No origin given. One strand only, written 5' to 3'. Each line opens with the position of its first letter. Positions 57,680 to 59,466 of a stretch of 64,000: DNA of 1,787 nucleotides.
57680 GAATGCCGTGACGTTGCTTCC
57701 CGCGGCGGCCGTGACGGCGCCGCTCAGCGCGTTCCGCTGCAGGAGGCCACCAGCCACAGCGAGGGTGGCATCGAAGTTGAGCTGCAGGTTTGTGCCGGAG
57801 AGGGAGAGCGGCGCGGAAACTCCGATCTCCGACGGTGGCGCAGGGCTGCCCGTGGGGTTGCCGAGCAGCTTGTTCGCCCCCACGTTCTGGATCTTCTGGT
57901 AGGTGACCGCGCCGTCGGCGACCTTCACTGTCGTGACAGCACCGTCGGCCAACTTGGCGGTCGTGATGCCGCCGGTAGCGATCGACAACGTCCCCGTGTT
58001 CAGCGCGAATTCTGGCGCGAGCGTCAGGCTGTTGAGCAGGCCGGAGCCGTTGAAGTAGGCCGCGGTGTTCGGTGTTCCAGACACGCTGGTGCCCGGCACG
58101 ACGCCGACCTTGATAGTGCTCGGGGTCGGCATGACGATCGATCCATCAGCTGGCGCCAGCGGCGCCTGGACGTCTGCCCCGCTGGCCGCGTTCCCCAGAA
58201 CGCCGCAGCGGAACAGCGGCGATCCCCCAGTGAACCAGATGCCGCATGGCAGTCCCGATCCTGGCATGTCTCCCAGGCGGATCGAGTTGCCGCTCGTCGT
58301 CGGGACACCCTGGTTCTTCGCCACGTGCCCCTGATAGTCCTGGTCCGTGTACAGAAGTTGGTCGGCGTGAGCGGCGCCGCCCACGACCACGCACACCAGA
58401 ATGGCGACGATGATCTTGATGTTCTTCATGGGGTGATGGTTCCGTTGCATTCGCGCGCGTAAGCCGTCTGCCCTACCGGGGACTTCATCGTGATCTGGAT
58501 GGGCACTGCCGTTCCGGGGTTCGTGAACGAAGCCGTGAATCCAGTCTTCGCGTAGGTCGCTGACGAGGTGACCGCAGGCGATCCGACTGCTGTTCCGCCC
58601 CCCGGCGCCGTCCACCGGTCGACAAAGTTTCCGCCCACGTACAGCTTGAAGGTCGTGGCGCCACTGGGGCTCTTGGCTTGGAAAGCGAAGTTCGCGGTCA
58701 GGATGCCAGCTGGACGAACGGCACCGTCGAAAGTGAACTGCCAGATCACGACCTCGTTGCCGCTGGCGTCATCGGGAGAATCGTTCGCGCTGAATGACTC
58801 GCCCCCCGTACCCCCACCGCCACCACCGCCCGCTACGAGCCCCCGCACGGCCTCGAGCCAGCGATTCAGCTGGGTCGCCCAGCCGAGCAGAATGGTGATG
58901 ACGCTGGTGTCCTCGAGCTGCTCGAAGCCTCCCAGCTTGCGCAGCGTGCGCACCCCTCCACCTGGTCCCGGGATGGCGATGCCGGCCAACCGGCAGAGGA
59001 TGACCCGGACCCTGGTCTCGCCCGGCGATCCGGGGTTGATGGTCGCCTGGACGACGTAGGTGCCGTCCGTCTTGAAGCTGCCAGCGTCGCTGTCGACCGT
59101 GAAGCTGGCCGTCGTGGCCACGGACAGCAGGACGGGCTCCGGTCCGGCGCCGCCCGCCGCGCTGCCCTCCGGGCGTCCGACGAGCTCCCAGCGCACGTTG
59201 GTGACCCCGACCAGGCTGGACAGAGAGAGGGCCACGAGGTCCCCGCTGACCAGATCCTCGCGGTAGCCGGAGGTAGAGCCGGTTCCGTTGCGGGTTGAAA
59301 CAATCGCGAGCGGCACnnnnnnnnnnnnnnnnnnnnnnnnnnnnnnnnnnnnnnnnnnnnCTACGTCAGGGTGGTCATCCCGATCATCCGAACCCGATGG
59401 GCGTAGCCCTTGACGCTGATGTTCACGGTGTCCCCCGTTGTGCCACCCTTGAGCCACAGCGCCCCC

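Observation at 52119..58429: Signal-peptide-bearing 1611-aa fibre-like protein co-transcribed with a Skp/OmpH-like chaperone, a lipoprotein and a small beta protein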

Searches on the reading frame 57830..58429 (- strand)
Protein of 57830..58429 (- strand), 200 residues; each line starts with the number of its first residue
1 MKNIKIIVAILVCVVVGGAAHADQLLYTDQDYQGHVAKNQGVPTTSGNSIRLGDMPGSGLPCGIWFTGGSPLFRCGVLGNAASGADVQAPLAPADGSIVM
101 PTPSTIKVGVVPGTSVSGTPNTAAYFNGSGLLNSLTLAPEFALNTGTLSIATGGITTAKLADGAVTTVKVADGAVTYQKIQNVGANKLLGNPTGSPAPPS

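Call 92: search_protein_representatives(protein=window:57830-58429:-)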
Query: 200 residues. Proteins with E-value up to 0.001 (for the whole library): 3941; up to 1e-10: 557; up to 1e-30: 39. The best 150 are listed.
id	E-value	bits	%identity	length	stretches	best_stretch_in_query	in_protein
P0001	7.8e-122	420.8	100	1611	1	1-200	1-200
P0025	4.6e-88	310.6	48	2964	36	127-194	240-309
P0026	6.3e-86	303.6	41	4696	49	147-190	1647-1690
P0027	9.5e-75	267.1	48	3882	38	144-185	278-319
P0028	4.5e-64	232.3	57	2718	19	147-185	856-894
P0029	1.6e-60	220.7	47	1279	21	144-197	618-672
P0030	1.0e-58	214.8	46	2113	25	110-196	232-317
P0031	3.3e-58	213.1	47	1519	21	128-179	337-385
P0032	4.4e-58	212.7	44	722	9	139-197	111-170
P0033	6.0e-54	199.2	53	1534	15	96-177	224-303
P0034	8.5e-54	198.7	43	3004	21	138-193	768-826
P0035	1.4e-52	194.7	49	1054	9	145-198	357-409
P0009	1.8e-49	184.6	62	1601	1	8-170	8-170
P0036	3.0e-49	183.9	56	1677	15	146-184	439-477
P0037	4.1e-48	180.2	45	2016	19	147-185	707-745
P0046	1.4e-37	145.8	47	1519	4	6-121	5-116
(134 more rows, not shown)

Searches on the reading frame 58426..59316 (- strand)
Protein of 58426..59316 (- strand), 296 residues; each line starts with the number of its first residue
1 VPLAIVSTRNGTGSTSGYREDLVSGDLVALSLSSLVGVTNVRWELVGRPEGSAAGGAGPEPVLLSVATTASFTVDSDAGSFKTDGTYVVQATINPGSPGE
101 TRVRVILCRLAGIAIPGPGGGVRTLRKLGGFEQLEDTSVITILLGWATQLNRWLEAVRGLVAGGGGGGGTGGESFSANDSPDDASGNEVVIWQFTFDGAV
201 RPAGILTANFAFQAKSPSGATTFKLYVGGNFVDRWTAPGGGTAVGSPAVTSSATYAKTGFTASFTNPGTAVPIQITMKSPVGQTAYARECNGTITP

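Call 3: search_protein_families(library=pfam, proteins=[window:58426-59316:-], max_evalue=0.1)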
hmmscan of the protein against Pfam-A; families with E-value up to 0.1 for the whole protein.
window:58426-59316:- (296 aa): 1 family
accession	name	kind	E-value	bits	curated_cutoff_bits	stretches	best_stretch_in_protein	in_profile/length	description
PF13364.12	BetaGal_ABD2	-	0.051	14.8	23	0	178-241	25-79/112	Beta-galactosidase second all-beta domain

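Call 4: search_protein_families(library=phrogs, proteins=[window:58426-59316:-], max_evalue=0.1)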
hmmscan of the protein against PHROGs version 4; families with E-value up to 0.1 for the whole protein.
window:58426-59316:- (296 aa): 0 families

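Call 60: search_protein_families(library=ncbifam, proteins=[window:58426-59316:-], max_evalue=0.1)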
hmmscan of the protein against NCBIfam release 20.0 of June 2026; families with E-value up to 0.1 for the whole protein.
window:58426-59316:- (296 aa): 0 families

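Call 110: search_protein_families(library=padloc, proteins=[window:58426-59316:-], max_evalue=0.01)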
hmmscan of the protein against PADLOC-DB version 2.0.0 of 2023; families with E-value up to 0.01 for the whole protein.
window:58426-59316:- (296 aa): 0 families
